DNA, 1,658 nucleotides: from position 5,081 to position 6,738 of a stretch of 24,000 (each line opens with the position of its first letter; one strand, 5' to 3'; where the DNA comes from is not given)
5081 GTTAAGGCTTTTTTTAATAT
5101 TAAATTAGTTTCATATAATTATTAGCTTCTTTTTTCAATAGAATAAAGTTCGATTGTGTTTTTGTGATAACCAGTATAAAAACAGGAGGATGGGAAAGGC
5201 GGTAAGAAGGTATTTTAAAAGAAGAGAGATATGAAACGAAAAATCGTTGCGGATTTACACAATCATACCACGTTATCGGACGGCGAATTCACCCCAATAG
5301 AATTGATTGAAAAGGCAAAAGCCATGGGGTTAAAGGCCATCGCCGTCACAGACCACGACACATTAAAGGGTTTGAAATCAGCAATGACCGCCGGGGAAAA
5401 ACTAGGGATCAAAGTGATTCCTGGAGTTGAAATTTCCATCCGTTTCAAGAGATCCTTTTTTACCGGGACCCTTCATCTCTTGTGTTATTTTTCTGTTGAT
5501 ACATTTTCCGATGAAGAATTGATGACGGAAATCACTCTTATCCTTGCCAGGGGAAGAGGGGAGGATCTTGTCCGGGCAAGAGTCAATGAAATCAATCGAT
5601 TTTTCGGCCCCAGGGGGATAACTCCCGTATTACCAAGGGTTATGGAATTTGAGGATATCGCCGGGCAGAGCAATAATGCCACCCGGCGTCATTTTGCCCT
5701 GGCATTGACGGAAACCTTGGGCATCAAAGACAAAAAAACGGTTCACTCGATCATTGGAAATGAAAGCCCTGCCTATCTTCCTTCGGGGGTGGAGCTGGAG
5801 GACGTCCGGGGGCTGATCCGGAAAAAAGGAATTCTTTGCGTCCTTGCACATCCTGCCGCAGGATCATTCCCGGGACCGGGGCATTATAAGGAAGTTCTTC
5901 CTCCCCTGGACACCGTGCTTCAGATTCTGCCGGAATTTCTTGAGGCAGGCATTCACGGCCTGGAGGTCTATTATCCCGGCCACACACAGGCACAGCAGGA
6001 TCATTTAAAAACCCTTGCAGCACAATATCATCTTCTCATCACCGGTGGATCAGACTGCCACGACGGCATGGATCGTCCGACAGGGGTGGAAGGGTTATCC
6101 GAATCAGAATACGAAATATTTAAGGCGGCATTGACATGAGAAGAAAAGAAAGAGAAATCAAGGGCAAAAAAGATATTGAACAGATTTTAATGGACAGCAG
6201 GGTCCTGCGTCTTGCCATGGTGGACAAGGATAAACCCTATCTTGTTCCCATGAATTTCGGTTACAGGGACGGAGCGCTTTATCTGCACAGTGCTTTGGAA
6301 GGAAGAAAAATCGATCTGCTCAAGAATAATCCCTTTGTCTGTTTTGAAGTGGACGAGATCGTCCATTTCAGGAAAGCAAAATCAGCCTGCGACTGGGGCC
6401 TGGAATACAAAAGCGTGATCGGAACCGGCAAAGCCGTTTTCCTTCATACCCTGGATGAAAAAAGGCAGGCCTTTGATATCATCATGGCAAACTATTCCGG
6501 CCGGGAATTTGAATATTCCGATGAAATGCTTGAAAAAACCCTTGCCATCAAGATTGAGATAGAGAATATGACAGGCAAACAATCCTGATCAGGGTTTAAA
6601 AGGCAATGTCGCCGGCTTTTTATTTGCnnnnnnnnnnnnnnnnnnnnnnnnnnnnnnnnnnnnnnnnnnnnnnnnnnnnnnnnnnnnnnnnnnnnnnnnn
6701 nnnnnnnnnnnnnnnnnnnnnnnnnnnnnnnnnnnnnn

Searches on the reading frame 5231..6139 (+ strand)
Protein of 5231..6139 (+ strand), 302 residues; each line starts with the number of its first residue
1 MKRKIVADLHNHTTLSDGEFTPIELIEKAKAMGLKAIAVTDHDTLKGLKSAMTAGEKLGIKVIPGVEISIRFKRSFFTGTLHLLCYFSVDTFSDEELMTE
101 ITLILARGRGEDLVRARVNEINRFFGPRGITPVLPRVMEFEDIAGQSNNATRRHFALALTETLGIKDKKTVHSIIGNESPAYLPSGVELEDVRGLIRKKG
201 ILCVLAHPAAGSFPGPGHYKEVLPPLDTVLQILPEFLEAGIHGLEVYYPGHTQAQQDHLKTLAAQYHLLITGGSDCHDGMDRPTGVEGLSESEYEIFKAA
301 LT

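Call 39: search_protein_families(library=pfam, proteins=[window:5231-6139:+], max_evalue=0.001)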
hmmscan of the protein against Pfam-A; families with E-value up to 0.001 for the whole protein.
window:5231-6139:+ (302 aa): 1 family
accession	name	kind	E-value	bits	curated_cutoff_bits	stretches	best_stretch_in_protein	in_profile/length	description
PF02811.25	PHP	-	3.4e-16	60.4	26.4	1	8-71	1-66/164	PHP domain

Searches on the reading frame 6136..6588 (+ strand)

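Call 39: search_protein_families(library=pfam, proteins=[window:6136-6588:+], max_evalue=0.001)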
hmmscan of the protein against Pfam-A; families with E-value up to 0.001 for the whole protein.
window:6136-6588:+ (150 aa): 2 families
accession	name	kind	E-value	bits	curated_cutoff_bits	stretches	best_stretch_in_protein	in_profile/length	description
PF12900.13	Pyridox_ox_2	-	4.4e-25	88.7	27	1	12-149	3-140/140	Pyridoxamine 5'-phosphate oxidase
PF01243.27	PNPOx_N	-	2.3e-09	38.1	28.1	1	12-145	3-116/120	Pyridoxamine 5'-phosphate oxidase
